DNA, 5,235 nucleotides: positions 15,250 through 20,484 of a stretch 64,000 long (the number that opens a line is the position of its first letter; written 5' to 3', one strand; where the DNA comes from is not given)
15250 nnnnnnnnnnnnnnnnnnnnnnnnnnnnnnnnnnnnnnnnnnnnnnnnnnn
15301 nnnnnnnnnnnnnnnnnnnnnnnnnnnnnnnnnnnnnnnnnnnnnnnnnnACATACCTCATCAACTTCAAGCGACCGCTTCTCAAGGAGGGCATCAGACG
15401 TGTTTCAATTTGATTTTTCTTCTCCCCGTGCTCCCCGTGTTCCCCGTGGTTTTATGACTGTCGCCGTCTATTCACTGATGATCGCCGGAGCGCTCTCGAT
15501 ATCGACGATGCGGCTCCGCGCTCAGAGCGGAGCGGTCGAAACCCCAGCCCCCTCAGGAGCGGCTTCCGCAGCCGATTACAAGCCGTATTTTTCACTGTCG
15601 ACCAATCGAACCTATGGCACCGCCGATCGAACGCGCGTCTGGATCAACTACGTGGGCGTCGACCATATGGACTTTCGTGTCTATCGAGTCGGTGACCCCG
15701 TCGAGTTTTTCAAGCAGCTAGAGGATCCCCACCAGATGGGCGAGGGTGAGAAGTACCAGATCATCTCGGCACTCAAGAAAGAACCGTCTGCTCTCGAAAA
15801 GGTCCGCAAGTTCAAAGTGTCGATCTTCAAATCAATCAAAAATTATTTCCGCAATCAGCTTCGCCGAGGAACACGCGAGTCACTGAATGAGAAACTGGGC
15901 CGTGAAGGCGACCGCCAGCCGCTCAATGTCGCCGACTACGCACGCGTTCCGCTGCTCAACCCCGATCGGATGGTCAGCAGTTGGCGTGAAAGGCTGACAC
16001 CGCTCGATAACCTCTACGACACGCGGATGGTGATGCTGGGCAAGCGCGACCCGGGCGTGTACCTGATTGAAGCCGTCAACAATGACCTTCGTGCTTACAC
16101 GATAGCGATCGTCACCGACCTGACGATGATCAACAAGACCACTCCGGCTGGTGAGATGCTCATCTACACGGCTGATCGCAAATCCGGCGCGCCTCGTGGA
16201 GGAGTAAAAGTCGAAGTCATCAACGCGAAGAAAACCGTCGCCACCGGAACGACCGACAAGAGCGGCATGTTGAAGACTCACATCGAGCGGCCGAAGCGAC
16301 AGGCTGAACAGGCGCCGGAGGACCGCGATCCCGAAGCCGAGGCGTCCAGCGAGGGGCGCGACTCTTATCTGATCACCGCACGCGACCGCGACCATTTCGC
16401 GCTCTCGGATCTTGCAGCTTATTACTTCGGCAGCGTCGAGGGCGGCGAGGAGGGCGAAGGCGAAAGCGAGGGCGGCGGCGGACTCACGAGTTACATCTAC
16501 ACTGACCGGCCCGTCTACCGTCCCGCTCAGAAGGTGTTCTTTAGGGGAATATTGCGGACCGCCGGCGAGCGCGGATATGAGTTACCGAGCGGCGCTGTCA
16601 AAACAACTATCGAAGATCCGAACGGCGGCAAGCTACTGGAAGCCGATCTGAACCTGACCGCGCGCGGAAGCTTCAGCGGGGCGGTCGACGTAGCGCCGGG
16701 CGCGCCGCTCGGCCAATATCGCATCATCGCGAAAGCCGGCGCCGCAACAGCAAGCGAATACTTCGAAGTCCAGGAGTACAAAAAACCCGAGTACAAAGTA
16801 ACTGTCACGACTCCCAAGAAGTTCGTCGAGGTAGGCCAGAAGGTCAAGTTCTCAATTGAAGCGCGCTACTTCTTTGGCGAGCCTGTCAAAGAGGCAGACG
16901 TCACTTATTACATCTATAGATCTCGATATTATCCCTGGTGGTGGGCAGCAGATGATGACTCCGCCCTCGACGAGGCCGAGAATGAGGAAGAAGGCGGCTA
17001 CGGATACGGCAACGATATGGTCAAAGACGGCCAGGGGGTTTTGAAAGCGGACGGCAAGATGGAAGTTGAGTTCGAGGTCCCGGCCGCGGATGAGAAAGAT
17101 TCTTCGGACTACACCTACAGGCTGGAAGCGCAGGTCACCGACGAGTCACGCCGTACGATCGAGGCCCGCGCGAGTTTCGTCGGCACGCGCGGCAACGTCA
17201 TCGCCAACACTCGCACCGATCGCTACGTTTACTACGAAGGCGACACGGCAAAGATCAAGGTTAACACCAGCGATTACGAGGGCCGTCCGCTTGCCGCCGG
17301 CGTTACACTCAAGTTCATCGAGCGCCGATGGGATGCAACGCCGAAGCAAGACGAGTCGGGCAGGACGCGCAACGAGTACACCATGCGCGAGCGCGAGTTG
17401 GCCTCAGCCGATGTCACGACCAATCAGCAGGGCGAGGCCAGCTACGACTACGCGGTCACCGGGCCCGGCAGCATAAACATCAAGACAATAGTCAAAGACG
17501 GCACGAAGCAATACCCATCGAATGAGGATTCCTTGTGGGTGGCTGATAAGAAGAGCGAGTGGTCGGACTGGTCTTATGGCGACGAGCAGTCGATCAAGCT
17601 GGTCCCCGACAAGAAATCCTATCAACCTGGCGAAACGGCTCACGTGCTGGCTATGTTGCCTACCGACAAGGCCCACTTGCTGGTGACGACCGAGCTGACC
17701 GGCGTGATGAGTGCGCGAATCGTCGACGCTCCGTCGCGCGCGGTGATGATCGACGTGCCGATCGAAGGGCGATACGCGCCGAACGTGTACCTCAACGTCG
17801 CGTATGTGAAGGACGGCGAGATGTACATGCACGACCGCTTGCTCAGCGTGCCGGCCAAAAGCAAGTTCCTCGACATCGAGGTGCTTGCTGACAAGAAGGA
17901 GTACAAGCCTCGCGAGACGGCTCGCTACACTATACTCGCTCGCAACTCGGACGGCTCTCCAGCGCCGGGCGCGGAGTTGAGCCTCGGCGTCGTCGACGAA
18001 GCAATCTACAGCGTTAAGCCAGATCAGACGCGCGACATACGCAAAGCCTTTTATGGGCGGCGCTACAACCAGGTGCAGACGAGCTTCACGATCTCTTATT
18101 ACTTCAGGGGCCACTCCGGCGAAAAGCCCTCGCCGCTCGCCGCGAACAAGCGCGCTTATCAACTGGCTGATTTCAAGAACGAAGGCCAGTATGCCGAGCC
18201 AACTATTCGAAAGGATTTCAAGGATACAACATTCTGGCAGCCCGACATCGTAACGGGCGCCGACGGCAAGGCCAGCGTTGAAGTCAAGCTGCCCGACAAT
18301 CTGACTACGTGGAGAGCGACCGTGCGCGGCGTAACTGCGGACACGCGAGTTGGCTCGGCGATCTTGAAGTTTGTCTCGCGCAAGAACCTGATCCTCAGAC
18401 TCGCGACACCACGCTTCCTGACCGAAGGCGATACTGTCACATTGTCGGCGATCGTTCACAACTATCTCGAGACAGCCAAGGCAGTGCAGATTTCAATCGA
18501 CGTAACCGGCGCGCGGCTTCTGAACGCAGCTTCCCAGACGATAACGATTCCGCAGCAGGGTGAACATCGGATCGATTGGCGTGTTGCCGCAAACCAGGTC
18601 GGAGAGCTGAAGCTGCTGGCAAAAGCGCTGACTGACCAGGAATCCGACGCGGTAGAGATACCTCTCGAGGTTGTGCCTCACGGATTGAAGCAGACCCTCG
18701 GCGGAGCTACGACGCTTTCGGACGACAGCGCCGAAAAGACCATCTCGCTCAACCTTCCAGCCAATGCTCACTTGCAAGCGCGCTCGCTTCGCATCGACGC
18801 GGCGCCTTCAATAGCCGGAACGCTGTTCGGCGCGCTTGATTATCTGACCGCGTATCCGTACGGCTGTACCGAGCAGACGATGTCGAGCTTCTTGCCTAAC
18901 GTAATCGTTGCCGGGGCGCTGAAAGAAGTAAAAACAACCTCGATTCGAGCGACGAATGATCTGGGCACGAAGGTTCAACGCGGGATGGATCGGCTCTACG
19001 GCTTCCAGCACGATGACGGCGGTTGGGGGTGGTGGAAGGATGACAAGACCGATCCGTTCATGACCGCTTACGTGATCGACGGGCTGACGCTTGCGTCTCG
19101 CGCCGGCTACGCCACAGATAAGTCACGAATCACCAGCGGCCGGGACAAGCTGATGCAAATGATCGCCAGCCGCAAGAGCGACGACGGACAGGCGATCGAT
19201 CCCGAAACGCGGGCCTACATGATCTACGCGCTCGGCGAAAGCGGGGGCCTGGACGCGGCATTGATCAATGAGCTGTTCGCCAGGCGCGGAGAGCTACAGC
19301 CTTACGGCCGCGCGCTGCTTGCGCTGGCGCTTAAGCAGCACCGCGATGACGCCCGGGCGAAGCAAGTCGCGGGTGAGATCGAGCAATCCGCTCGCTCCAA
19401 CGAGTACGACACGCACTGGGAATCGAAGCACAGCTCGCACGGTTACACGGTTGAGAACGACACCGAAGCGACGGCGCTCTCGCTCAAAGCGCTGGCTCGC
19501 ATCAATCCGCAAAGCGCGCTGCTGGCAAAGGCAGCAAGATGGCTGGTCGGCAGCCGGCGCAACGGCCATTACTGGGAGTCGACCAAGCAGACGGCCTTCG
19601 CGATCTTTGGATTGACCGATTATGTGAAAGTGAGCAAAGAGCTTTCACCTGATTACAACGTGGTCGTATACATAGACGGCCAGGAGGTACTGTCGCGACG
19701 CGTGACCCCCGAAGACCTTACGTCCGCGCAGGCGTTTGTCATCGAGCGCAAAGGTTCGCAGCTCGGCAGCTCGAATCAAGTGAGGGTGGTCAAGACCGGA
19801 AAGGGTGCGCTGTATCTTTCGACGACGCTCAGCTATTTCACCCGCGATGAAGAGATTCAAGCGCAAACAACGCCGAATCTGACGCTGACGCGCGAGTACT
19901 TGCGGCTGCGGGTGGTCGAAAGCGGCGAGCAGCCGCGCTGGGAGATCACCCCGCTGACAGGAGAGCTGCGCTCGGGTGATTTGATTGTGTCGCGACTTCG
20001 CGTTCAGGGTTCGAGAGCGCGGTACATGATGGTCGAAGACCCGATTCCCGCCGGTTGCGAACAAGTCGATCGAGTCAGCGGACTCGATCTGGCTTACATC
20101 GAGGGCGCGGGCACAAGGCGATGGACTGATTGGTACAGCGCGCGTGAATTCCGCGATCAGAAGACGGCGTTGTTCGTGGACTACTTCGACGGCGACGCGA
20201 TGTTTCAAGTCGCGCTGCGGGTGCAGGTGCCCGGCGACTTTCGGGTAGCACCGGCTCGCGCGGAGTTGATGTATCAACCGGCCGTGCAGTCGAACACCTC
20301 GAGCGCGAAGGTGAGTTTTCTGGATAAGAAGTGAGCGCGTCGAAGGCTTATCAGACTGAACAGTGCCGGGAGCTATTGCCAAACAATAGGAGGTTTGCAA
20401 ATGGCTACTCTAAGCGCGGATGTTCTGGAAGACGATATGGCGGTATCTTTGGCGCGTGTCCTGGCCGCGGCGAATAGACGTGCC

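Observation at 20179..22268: The 3' end of the alpha-2-macroglobulin gene occurs three times in direct orientation, each copy followed by a different small cassette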

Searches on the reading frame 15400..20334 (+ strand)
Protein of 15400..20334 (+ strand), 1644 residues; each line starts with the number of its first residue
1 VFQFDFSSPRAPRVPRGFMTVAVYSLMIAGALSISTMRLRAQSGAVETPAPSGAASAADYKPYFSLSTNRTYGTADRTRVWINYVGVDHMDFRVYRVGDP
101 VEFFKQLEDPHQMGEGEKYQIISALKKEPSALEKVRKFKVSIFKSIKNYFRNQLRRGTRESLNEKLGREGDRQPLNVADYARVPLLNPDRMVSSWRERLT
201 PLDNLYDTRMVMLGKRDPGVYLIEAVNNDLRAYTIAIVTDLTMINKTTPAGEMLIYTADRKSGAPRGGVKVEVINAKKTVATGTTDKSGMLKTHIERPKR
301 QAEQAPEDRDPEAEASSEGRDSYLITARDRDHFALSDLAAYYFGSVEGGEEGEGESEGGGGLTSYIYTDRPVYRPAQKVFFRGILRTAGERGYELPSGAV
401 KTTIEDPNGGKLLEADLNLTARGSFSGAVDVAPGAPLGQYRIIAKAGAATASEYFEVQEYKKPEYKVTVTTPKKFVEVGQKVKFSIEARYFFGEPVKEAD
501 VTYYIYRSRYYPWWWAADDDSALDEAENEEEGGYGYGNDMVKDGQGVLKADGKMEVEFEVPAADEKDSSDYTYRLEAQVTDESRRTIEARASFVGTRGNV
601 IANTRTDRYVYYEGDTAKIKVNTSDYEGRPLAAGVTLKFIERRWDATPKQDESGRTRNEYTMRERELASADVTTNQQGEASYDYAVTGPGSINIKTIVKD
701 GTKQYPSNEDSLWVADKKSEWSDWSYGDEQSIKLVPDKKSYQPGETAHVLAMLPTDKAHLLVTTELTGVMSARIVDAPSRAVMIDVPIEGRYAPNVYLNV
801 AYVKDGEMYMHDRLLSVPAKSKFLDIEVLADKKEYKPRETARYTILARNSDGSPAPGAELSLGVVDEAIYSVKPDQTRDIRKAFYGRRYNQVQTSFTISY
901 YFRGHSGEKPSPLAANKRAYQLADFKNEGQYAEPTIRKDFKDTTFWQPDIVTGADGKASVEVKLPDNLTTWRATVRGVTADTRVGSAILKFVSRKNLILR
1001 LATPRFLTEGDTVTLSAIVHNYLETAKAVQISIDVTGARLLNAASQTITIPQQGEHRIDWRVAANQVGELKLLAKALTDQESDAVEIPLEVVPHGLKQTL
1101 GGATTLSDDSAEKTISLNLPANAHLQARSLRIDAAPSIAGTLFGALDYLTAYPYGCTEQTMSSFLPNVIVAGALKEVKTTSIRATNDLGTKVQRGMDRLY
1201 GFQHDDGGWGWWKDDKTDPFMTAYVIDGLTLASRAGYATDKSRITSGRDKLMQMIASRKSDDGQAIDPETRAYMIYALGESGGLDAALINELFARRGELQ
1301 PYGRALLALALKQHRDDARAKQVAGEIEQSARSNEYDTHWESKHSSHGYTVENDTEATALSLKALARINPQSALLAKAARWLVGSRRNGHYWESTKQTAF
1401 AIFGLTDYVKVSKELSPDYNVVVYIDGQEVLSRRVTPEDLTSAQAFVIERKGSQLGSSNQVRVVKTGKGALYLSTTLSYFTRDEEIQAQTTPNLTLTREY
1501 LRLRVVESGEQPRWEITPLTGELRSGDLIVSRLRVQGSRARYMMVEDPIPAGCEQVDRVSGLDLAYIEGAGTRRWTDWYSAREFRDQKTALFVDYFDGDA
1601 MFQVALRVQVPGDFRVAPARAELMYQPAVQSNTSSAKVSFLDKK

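Call 12: search_protein_families(library=pfam, proteins=[window:15400-20334:+], max_evalue=0.01)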
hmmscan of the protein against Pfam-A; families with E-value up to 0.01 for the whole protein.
window:15400-20334:+ (1644 aa): 9 families
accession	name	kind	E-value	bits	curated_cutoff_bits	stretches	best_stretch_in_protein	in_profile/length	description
PF01835.25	MG2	-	4.2e-25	88.4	32.8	1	365-457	3-96/96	MG2 domain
PF07678.20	TED_complement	-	1.2e-21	77.5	22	2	1145-1246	18-118/312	A-macroglobulin TED domain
PF00207.28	A2M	-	1.5e-21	76.5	21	1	943-1032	1-91/92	Alpha-2-macroglobulin family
PF07703.20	A2M_BRD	-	4.3e-21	76.1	22.7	1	732-871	1-139/140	Alpha-2-macroglobulin bait region domain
PF17973.7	bMG10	-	7.7e-20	71.8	26.2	1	1495-1627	3-130/131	Bacterial Alpha-2-macroglobulin MG10 domain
PF11974.14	bMG3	-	1.6e-07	31.6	34.9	1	238-338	1-85/103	Bacterial alpha-2-macroglobulin MG3 domain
PF17791.7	MG3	-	6.3e-06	26.8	23.1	1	459-501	1-42/84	Macroglobulin domain MG3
PF17972.7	bMG5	-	0.00019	22.3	26.5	0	466-590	4-120/127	Bacterial Alpha-2-macroglobulin MG5 domain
PF17962.7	bMG6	-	0.00065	20.3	23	0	608-693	8-92/112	Bacterial macroglobulin domain 6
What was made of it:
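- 15400..20334 (+): Bacterial alpha-2-macroglobulin gene (1644 aa), the intact gene whose 3' end is repeated. Pfam hits to MG2, A2M_BRD, A2M, TED_complement and bMG10 (call 12).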

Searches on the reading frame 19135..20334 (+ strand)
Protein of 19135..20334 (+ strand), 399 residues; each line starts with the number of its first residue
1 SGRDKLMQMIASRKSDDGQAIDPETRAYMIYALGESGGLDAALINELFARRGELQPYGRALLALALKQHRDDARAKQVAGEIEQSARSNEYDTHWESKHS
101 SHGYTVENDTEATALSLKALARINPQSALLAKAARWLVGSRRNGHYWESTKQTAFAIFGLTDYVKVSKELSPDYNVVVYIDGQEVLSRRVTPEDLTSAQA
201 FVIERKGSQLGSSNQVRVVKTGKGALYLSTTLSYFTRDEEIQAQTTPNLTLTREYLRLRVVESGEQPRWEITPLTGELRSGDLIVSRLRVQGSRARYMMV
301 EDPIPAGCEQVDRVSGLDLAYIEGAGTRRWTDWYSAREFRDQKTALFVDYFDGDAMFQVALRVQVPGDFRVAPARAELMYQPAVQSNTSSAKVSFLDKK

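Call 13: find_related_loci(query=window:19135-20334:+, collection=genome_contigs, flank=8000)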
Query window:19135-20334:+ (399 aa) in genome_contigs; peptide patterns used: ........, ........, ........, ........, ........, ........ (x = any residue, [..] = any of these).
52 stretches matched a pattern; 17 encode a relative of the query (tblastn E <= 1e-3); 17 distinct loci.
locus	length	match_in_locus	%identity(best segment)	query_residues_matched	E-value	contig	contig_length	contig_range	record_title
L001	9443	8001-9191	79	1-399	0e+0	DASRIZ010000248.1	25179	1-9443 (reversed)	MAG TPA_asm: Blastocatellia bacterium isolate SMAG_U10123 k141_377545, whole genome shotgun sequence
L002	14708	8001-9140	52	1-398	7e-134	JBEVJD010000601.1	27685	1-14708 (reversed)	MAG: Pyrinomonadaceae bacterium isolate T4R1BO.metabat2.158 T4R1BO.metabat2.158_k133_39962272, whole genome shotgun sequ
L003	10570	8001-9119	38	8-383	5e-84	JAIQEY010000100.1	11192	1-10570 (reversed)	MAG: Terriglobia bacterium isolate SRVP_12 SR-VP_26_10_2019_B_35cm_scaffold_4611, whole genome shotgun sequence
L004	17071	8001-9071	39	24-383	1e-81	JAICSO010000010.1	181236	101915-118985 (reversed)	MAG: Acidobacteriales bacterium isolate GZL_HYHR_2_bin.60 k141_3621910_length_181236_cov_22.2840, whole genome shotgun s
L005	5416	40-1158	38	8-383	5e-79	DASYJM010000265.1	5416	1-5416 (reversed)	MAG TPA_asm: Candidatus Acidoferrum sp. isolate SMAG_U4295 k141_2057511, whole genome shotgun sequence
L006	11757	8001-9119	38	8-383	2e-78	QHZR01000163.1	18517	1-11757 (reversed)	MAG: Acidobacteria bacterium isolate gp1 AA150 14_1009_16_40cm_scaffold_17083_curated, whole genome shotgun sequence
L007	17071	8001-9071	39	24-383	2e-78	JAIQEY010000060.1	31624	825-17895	MAG: Terriglobia bacterium isolate SRVP_12 SR-VP_26_10_2019_B_35cm_scaffold_1259, whole genome shotgun sequence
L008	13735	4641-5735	39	24-393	5e-78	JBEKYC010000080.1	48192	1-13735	MAG: Bryobacteraceae bacterium isolate SPRUCE 666 SPRUCE_666_80, whole genome shotgun sequence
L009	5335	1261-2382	39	20-393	4e-76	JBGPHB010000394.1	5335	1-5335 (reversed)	MAG: Bryobacteraceae bacterium isolate OBJ_0618_7090110_369 k141_3072512_length_5335_cov_11.0000, whole genome shotgun s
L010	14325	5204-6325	39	20-393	1e-75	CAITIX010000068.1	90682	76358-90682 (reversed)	MAG: uncultured Acidobacteriia bacterium isolate VK_bin-3395 genome assembly, contig: bin-3395:068/454, whole genome sho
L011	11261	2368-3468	38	24-393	2e-75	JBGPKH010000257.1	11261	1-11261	MAG: Bryobacteraceae bacterium isolate OBJ_0618_7090110_290 k141_3058090_length_11261_cov_14.2377, whole genome shotgun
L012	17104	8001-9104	35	21-393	2e-72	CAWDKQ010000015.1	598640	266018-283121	MAG: Bryobacterales bacterium isolate MFD09286.bin.1.160 genome assembly, contig: contig_54902, whole genome shotgun seq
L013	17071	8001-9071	40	24-383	5e-81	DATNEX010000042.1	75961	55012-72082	MAG TPA_asm: Terriglobales bacterium isolate SMAG_U11279 k141_2939281, whole genome shotgun sequence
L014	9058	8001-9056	78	1-353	0e+0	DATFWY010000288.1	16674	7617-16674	MAG TPA_asm: Blastocatellia bacterium isolate SMAG_U9503 k141_2288327, whole genome shotgun sequence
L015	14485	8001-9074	39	23-383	6e-80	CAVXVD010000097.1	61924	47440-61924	MAG: uncultured Acidobacteriota bacterium isolate MFD04752.bin.2.97 genome assembly, contig: contig_29634, whole genome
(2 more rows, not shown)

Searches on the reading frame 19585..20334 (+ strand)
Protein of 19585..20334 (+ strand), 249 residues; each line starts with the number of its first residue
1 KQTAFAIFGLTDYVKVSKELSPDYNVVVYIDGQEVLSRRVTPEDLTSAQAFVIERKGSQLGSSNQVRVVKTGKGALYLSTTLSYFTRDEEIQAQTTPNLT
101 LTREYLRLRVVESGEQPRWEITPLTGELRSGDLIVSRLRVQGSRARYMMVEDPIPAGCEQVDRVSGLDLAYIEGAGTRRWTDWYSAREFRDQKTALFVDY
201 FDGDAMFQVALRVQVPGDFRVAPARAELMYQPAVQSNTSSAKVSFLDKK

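Call 17: find_related_loci(query=window:19585-20334:+, collection=metagenome_contigs, flank=6000)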
Query window:19585-20334:+ (249 aa) in metagenome_contigs; peptide patterns used: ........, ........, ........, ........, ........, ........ (x = any residue, [..] = any of these).
232 stretches matched a pattern; 123 encode a relative of the query (tblastn E <= 1e-3); the best 80 are kept; 80 distinct loci.
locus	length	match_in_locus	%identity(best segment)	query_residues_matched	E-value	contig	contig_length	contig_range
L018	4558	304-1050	83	1-249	4e-148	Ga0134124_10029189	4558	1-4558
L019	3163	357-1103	83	1-249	9e-152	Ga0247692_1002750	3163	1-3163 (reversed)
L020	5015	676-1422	83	1-249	4e-146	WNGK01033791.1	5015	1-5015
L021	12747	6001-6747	83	1-249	3e-144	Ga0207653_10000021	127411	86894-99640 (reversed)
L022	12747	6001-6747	82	1-249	9e-144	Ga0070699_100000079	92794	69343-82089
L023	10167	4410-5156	82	1-249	3e-144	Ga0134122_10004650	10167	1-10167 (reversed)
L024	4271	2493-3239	83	1-249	1e-147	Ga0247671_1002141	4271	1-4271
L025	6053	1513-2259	82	1-249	1e-144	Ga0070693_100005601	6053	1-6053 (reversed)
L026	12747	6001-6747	84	1-249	3e-144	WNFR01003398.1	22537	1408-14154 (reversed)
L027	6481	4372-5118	82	1-249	5e-144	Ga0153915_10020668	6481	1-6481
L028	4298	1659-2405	83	1-249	7e-146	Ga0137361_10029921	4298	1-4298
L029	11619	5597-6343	82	1-249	1e-142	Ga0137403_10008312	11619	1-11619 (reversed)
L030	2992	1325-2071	82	1-249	8e-149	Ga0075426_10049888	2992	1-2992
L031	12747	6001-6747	81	1-249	9e-142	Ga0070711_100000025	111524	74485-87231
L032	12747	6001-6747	81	1-249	1e-141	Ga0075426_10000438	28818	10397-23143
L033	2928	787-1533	81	1-249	1e-147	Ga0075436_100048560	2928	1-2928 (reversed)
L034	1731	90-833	81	1-249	2e-150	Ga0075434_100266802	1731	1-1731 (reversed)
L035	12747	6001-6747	80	1-249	4e-139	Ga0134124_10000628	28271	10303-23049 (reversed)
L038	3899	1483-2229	77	1-249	1e-140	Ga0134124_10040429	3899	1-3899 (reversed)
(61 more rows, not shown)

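Call 32: search_protein_families(library=pfam, proteins=[L022:6831-7268:+, L038:2280-3113:+, L026:7557-8513:+, L023:6661-7002:+, L019:1138-1587:+, L033:1574-2281:+, L026:6901-7206:+, L034:1185-1478:+], max_evalue=0.1)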
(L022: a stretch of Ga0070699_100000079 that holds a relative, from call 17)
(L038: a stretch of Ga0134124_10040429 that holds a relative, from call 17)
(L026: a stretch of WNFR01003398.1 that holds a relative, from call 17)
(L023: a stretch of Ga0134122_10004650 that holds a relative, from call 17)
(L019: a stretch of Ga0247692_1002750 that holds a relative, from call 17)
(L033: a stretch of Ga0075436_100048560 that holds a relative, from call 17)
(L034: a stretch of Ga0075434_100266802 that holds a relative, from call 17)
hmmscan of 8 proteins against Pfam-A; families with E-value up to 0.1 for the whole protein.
L022:6831-7268:+ (145 aa): 2 families
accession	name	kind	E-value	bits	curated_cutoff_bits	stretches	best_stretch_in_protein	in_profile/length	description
PF14220.11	DUF4329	-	6.3e-05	23.4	28.6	1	33-114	20-95/116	Domain of unknown function (DUF4329)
PF14464.11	Prok-JAB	-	0.0011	19.2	25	1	32-104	17-93/114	Prokaryotic homologs of the JAB domain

L038:2280-3113:+ (277 aa): 0 families

L026:7557-8513:+ (318 aa): 1 family
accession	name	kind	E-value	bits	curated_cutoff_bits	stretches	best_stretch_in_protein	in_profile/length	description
PF14022.11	DUF4238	-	3.1e-18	66.6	27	1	6-267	3-244/281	Protein of unknown function (DUF4238)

L023:6661-7002:+ (113 aa): 1 family
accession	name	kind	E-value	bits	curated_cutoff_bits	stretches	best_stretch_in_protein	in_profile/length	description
PF08869.16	XisI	-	1.1e-36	126.1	25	1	1-111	1-109/110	XisI protein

L019:1138-1587:+ (149 aa): 0 families

L033:1574-2281:+ (235 aa): 0 families

L026:6901-7206:+ (101 aa): 1 family
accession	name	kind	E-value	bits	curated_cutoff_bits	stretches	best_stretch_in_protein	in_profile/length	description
PF04365.19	BrnT_toxin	-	2.1e-07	31.6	34.5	1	10-87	1-73/77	Ribonuclease toxin, BrnT, of type II toxin-antitoxin system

L034:1185-1478:+ (97 aa): 1 family
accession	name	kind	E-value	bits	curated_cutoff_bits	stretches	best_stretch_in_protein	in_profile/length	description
PF12441.14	CopG_antitoxin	-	0.0011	20.1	28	1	13-83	6-78/79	CopG antitoxin of type II toxin-antitoxin system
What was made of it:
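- On BrnT/BrnA type II toxin-antitoxin pair (cargo of unit 2): The antitoxin side gives only a weak CopG_antitoxin hit (call 32).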

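Call 56: search_protein_families(library=pfam, proteins=[L020:1440-2873:+, L029:6486-7697:+, L023:5207-5917:+, L023:6319-6648:+, L035:7753-8919:+], max_evalue=0.01)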
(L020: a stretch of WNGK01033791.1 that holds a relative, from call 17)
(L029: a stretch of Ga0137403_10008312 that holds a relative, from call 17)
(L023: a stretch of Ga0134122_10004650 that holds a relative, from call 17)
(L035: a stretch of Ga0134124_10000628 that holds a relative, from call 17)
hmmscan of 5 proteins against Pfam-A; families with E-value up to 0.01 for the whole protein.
L020:1440-2873:+ (477 aa): 8 families
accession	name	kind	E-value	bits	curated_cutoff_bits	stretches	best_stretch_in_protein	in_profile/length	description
PF13424.12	TPR_12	-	3.5e-11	43.6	30.1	2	121-185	9-76/77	Tetratricopeptide repeat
PF17874.7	TPR_MalT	-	1e-05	25.5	45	1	48-184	181-310/336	MalT-like TPR region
PF13428.12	TPR_14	-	1.5e-05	25.6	23.5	0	156-186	3-33/44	Tetratricopeptide repeat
PF13176.12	TPR_7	-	1.7e-05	25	27.9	0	157-189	2-34/36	Tetratricopeptide repeat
PF07719.23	TPR_2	-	2.5e-05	24.5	27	0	157-184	4-31/34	Tetratricopeptide repeat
PF14559.12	TPR_19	-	0.0013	19.4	25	0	127-180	3-51/68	Tetratricopeptide repeat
PF13432.12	TPR_16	-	0.0036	18.2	32.7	0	305-363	2-61/65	Tetratricopeptide repeat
PF23220.1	HAT_Syf1_M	-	0.0057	17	27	0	122-189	49-115/213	Pre-mRNA-splicing factor SYF1 middle HAT repeat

L029:6486-7697:+ (403 aa): 2 families
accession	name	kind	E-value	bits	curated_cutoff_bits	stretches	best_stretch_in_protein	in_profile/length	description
PF01436.27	NHL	-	8.5e-08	32.3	20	0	153-173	3-21/28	NHL repeat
PF08450.18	SGL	-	7.9e-05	22.8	26.3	0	153-256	135-244/246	SMP-30/Gluconolactonase/LRE-like region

L023:5207-5917:+ (236 aa): 1 family
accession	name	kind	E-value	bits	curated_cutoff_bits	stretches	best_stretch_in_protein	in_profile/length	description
PF10899.13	AbiGi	-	8.3e-09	36.2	22.4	1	42-179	9-141/185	Putative abortive phage resistance protein AbiGi, antitoxin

L023:6319-6648:+ (109 aa): 1 family
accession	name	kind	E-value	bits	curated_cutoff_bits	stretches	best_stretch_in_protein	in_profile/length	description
PF08814.16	XisH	-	1.1e-27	97.3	25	1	6-89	27-110/134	XisH protein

L035:7753-8919:+ (388 aa): 0 families
